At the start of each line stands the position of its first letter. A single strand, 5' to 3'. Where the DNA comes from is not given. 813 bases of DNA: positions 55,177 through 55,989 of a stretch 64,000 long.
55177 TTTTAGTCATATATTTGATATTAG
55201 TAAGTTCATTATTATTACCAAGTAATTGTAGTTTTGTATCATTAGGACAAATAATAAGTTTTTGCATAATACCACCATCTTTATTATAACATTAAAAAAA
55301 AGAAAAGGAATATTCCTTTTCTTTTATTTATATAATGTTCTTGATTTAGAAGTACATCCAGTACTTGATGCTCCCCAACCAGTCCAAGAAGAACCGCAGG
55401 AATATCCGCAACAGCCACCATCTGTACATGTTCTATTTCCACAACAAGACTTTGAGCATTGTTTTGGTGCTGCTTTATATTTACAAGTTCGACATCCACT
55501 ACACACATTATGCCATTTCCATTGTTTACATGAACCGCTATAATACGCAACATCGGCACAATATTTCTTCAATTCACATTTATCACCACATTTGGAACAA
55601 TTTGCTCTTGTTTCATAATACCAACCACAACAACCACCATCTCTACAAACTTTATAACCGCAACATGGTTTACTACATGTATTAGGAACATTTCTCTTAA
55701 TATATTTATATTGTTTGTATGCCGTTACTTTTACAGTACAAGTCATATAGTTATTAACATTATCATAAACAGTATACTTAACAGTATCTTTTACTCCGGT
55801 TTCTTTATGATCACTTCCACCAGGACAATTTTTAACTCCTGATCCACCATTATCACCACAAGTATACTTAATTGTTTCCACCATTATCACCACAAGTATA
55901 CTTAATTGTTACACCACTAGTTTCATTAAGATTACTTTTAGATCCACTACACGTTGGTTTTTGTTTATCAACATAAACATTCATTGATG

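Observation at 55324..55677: Extremely Cys-rich C-terminal domain with an internal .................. repeat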

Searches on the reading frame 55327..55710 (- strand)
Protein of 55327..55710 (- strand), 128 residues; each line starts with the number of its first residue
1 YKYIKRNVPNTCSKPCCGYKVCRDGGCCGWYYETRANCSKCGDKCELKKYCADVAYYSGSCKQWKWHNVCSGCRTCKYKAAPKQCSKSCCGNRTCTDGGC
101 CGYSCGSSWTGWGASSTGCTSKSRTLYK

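Call 88: search_dna_similar(query=window:55327-55710:-, collection=phages, mode=protein, max_evalue=1, max_rows=10)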
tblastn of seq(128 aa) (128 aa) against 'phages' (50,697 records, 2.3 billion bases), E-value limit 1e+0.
No match.

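Call 89: search_protein_families(library=phrogs, proteins=[window:55327-55710:-, P0012], max_evalue=1)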
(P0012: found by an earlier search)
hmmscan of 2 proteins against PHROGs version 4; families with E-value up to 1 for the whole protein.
seq(128 aa): 0 families

P0012 (1063 aa): 8 families
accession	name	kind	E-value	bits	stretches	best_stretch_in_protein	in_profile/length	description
phrog_11596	-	unknown function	1.2e-07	32.7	1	5-92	3-90/187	-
phrog_13280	-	unknown function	3.5e-05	24.6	1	7-32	3-28/67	-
phrog_3433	-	moron, auxiliary metabolic gene and host takeover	0.00025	22.2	1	7-49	19-61/127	pilin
phrog_27437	-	unknown function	0.012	16.8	1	3-41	3-41/140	-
phrog_1039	-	moron, auxiliary metabolic gene and host takeover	0.082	13.7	1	18-63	43-88/199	immunity to superinfection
phrog_10597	-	unknown function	0.21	12.5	1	7-29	4-26/59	-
phrog_11263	-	unknown function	0.21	12.4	1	8-32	2-26/72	-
phrog_38714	-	unknown function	0.34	11.9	1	107-156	1-43/55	-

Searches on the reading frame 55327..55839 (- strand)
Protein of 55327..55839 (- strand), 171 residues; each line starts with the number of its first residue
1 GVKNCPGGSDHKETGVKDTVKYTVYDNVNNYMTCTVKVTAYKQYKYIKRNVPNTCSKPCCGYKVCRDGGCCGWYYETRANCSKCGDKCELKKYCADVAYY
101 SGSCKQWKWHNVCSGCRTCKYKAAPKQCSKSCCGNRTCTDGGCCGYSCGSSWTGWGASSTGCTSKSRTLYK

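Call 6: search_protein_families(library=pfam, proteins=[window:55327-55677:-], max_evalue=10)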
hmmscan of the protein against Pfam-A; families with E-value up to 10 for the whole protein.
seq(117 aa): 0 families

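Call 7: search_protein_families(library=ncbifam, proteins=[window:55327-55677:-], max_evalue=10)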
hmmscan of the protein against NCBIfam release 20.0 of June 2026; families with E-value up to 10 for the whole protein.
seq(117 aa): 1 family
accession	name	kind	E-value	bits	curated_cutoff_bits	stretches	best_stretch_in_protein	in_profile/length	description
TIGR01023.1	rpmG_bact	equivalog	0.12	12.7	23.95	1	16-42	17-43/56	50S ribosomal protein L33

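Call 8: find_homologous_proteins(query=window:55327-55677:-, max_evalue=0.01)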
Query seq(117 aa) (117 aa): 2 proteins with E <= 0.01 among 3 candidates.
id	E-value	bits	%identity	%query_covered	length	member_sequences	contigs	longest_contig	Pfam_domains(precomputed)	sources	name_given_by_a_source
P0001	5.7e-71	255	100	100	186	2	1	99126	-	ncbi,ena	-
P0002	7.6e-11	60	44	97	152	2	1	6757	-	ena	-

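Call 11: find_encoding_contigs(protein=P0002, flank=10000)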
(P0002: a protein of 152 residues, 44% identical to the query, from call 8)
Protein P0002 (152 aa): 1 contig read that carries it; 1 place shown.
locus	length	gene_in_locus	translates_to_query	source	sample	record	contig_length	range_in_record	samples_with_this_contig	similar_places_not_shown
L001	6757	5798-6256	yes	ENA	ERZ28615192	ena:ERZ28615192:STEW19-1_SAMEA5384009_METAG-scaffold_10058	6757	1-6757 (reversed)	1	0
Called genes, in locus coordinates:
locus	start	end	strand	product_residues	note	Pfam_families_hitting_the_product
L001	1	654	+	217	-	?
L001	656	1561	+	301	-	PF03690:MYG1_exonuc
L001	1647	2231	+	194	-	-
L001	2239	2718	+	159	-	PF02620:YceD (weak)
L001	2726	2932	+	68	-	PF01783:Ribosomal_L32p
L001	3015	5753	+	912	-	-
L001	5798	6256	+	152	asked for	-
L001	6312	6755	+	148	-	?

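Call 14: find_encoding_contigs(protein=P0001, flank=3000, max_places=4)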
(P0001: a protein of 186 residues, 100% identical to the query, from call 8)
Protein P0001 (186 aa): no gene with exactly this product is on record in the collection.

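Call 25: find_encoding_contigs(protein=P0007, flank=10000, max_places=8)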
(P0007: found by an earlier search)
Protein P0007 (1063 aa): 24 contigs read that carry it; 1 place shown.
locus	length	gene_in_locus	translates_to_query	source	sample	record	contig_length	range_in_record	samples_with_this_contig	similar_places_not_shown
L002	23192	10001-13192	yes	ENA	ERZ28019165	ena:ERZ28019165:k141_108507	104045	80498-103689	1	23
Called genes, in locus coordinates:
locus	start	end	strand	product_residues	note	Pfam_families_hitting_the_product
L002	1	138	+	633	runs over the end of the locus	PF03717:PBP_dimer, PF00905:Transpeptidase, PF03793:PASTA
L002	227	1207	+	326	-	PF10555:MraY_sig1 (weak), PF00953:Glycos_transf_4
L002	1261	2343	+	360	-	PF01098:FTSW_RODA_SPOVE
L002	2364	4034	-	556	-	PF01522:Polysacc_deac_1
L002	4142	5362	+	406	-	PF00070:Pyr_redox (faint), PF01266:DAO (faint), PF03486:HI0933_like, PF07992:Pyr_redox_2, PF13738:Pyr_redox_3, PF22780:HI0933_like_1st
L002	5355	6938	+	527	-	PF28550:DUF8436, PF07992:Pyr_redox_2 (faint), PF00070:Pyr_redox (faint), PF01266:DAO (faint), PF03486:HI0933_like, PF13450:NAD_binding_8, PF21688:FAD-depend_C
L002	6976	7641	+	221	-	PF04298:Zn_peptidase_2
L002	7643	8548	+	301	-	PF03690:MYG1_exonuc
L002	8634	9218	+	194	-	-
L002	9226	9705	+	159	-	PF02620:YceD (weak)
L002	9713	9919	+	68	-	PF01783:Ribosomal_L32p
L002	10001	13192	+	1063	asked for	PF07963:N_methyl (weak)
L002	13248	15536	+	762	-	PF12705:PDDEXK_1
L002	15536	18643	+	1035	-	PF00580:UvrD-helicase, PF01443:Viral_helicase1 (faint), PF13245:AAA_19, PF00580:UvrD-helicase, PF13361:UvrD_C, PF13538:UvrD_C_2 (faint)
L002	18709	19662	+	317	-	-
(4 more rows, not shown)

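Call 26: find_encoding_contigs(protein=P0009, flank=1500, max_places=3)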
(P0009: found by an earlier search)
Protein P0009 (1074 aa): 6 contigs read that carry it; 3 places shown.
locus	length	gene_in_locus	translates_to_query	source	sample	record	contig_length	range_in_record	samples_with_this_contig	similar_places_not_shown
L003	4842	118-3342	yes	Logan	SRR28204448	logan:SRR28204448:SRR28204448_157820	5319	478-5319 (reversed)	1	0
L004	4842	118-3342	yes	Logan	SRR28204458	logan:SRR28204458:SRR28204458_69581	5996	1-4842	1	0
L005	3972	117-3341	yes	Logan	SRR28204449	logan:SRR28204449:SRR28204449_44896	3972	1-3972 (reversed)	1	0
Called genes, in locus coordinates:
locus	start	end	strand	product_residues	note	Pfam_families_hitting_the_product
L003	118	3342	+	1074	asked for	PF07963:N_methyl (weak)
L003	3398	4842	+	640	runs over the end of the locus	?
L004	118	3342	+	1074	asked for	PF07963:N_methyl (weak)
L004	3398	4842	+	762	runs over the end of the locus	PF12705:PDDEXK_1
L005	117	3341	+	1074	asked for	PF07963:N_methyl (weak)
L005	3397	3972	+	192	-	?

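Call 27: find_encoding_contigs(protein=P0014, flank=1500, max_places=3)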
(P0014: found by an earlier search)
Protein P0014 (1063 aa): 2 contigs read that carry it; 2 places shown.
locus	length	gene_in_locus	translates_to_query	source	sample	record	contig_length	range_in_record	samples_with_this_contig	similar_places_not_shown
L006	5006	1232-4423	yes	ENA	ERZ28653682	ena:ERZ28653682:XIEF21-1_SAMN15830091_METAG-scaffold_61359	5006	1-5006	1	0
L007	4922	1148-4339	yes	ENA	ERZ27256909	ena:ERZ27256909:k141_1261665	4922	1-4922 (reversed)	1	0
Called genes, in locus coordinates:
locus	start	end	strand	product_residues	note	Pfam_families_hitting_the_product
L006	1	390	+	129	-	?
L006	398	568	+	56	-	-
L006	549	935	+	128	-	-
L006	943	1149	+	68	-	PF01783:Ribosomal_L32p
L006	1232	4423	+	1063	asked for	PF07963:N_methyl (weak)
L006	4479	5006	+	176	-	?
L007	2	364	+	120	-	?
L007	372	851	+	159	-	PF02620:YceD (weak)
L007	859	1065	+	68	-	PF01783:Ribosomal_L32p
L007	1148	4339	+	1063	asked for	PF07963:N_methyl (weak)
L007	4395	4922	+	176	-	?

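Call 28: find_encoding_contigs(protein=P0011, flank=1500, max_places=3)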
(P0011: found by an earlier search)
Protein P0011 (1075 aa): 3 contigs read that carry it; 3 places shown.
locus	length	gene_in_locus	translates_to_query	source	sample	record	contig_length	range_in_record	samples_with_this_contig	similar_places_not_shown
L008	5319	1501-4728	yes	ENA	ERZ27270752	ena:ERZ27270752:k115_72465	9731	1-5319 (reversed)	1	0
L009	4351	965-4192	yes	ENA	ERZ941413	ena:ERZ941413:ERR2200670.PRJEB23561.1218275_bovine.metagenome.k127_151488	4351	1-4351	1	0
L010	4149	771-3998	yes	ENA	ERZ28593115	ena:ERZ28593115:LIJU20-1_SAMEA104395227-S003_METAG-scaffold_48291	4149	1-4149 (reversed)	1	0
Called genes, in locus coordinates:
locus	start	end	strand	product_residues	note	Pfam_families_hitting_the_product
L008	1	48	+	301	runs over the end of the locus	PF03690:MYG1_exonuc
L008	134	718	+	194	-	-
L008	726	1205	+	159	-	PF02620:YceD (weak)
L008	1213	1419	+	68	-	PF01783:Ribosomal_L32p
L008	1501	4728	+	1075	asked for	PF07963:N_methyl (weak)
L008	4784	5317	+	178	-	?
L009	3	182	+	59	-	?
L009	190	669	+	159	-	PF02620:YceD (weak)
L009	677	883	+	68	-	PF01783:Ribosomal_L32p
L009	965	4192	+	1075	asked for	PF07963:N_methyl (weak)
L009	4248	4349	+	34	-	?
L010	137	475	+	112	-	PF02620:YceD (weak)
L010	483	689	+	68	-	PF01783:Ribosomal_L32p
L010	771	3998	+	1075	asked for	PF07963:N_methyl (weak)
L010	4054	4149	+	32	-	?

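Call 33: search_protein_representatives(alignment_id=A2)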
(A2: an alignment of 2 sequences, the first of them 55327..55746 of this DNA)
Query: 2 sequences, 161 profile positions. Proteins with E-value up to 0.001 (for the whole library): 10; up to 1e-10: 6; up to 1e-30: 2. The best 10 are listed.
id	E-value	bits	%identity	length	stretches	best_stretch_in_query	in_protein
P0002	6.7e-80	283.6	-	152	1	1-161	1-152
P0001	6.1e-67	241.5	-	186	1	1-161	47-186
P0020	9.6e-29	117.3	-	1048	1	2-161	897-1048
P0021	9.2e-17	78.4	-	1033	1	1-161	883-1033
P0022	5.3e-15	72.7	-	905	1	5-160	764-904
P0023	4.0e-12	63.3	-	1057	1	3-160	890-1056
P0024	1.7e-09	54.7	-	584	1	1-160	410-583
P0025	6.9e-08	49.5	-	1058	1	1-160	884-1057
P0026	5.2e-06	43.4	-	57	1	114-160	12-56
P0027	7.9e-06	42.8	-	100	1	115-160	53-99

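Call 51: find_related_loci(query=A4, collection=genome_contigs, flank=8000)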
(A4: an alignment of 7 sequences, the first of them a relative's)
Query A4 (1063 aa) in genome_contigs; peptide patterns used: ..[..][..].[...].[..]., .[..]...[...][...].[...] (x = any residue, [..] = any of these).
50 stretches matched a pattern; 14 encode a relative of the query (tblastn E <= 1e-3); 12 distinct loci.
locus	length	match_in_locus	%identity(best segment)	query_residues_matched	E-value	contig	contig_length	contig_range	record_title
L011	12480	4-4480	39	3-1063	0e+0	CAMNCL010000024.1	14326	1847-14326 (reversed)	MAG: uncultured Bacillales bacterium isolate SRR1222429_bin.142_metaWRAP_v1.3_MAG genome assembly, contig: NODE.10454_le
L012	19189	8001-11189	34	6-1062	4e-161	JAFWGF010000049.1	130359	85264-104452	MAG: Bacilli bacterium isolate RGIG5711 Sheep_Duodenum.Co__c1135530, whole genome shotgun sequence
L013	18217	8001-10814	37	7-979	2e-173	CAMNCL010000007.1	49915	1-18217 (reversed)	MAG: uncultured Bacillales bacterium isolate SRR1222429_bin.142_metaWRAP_v1.3_MAG genome assembly, contig: NODE.939_leng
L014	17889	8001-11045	41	8-1063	0e+0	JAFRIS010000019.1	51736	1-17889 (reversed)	MAG: Bacilli bacterium isolate RGIG2506 Goat_Jejunum-3__c163673, whole genome shotgun sequence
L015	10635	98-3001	31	1-977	6e-110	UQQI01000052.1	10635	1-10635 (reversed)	uncultured Mollicutes bacterium isolate UMGS532 genome assembly, contig: NODE_591_length_10635_cov_4.969754, whole genom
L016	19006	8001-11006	34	4-804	1e-108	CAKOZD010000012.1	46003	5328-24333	MAG: uncultured Bacilli bacterium isolate REFINED_METABAT215_TOP10_CONTIGS_1500_ASSEMBLY_K77_MERGED__Hadza_MoBio_hadza-A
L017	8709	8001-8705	47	5-234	6e-60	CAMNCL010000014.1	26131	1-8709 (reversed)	MAG: uncultured Bacillales bacterium isolate SRR1222429_bin.142_metaWRAP_v1.3_MAG genome assembly, contig: NODE.3425_len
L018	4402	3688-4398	46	3-234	1e-59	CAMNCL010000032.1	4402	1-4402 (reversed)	MAG: uncultured Bacillales bacterium isolate SRR1222429_bin.142_metaWRAP_v1.3_MAG genome assembly, contig: NODE.67257_le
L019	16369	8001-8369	44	2-124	8e-27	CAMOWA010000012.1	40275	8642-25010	MAG: uncultured Bacillales bacterium isolate SRR873602_bin.104_metaWRAP_v1.3_MAG genome assembly, contig: NODE_1349_leng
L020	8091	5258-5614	45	6-124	5e-27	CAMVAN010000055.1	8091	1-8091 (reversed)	MAG TPA_asm: uncultured Bacillales bacterium isolate SRR8387716_bin.66_metaWRAP_v1.3_MAG genome assembly, contig: ERZ142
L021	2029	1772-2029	51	9-94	1e-21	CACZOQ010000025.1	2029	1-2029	MAG: uncultured Erysipelotrichaceae bacterium isolate RUG12809 genome assembly, contig: RUG12809_asm_25, whole genome sh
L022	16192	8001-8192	39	5-68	5e-8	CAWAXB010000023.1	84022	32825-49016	MAG: uncultured Actinomycetes bacterium isolate MFD08416.bin.2.66 genome assembly, contig: contig_39764, whole genome sh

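Call 64: find_homologous_proteins(query=A5, max_evalue=0.001)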
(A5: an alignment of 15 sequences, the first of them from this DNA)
Query A5 (15 sequences) (128 aa, profile of the alignment): 2 proteins with E <= 0.001 among 268 candidates.
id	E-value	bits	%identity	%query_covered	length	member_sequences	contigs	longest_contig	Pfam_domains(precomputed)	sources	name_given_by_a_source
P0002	9.1e-32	128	46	100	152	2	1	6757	-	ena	-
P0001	1.2e-30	125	100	100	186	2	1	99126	-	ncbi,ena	-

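Call 69: search_protein_families(library=pfam, proteins=[L016:7968-11399:+, L015:95-3004:+, L012:3283-7476:+], max_evalue=0.1)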
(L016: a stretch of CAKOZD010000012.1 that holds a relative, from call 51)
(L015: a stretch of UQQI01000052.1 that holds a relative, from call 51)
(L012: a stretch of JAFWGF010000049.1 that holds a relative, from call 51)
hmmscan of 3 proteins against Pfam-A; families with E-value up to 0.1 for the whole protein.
L016:7968-11399:+ (1144 aa): 1 family
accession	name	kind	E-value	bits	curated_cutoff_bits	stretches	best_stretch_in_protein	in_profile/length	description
PF07963.17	N_methyl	-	0.00048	20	21.2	1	15-38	4-27/27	Prokaryotic N-terminal methylation motif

L015:95-3004:+ (970 aa): 1 family
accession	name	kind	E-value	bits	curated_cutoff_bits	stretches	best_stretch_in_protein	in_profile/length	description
PF07963.17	N_methyl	-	3.2e-06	26.9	21.2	1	7-30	3-26/27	Prokaryotic N-terminal methylation motif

L012:3283-7476:+ (1398 aa): 1 family
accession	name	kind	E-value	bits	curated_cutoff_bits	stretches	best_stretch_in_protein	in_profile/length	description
PF07963.17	N_methyl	-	1.3e-06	28.1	21.2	1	10-35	1-26/27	Prokaryotic N-terminal methylation motif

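Call 81: predict_structure(alignment_id=A7)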
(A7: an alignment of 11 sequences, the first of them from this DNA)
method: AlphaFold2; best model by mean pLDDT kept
length: 128 residues; sequences in the alignment: 11
mean_pLDDT: 48.7   pTM: 0.25
mean pLDDT of the five models: 48.7, 46.6, 44.6, 43.5, 42.8
residues with pLDDT >= 90: 0; 70-90: 2; 50-70: 61; < 50: 65
segments of 3 or more residues with pLDDT < 50: 10-33, 72-103, 123-128
pLDDT, mean of each block of 10 residues (from residue 1): 56 38 38 52 58 64 62 42 33 32 55 58 44
secondary structure, 60 per line:
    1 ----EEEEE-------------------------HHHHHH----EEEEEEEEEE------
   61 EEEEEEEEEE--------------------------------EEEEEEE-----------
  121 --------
elements in order: E5-9 H35-40 E45-54 E61-70 E103-109

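Call 86: find_homologous_proteins(query=window:55327-55839:-, max_evalue=0.001)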
Query seq(171 aa) (171 aa): 2 proteins with E <= 0.001 among 10 candidates.
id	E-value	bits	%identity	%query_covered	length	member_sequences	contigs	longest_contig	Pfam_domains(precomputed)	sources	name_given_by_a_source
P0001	2.9e-112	391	100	100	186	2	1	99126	-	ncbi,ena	-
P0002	1.9e-22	98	50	82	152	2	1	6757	-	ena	-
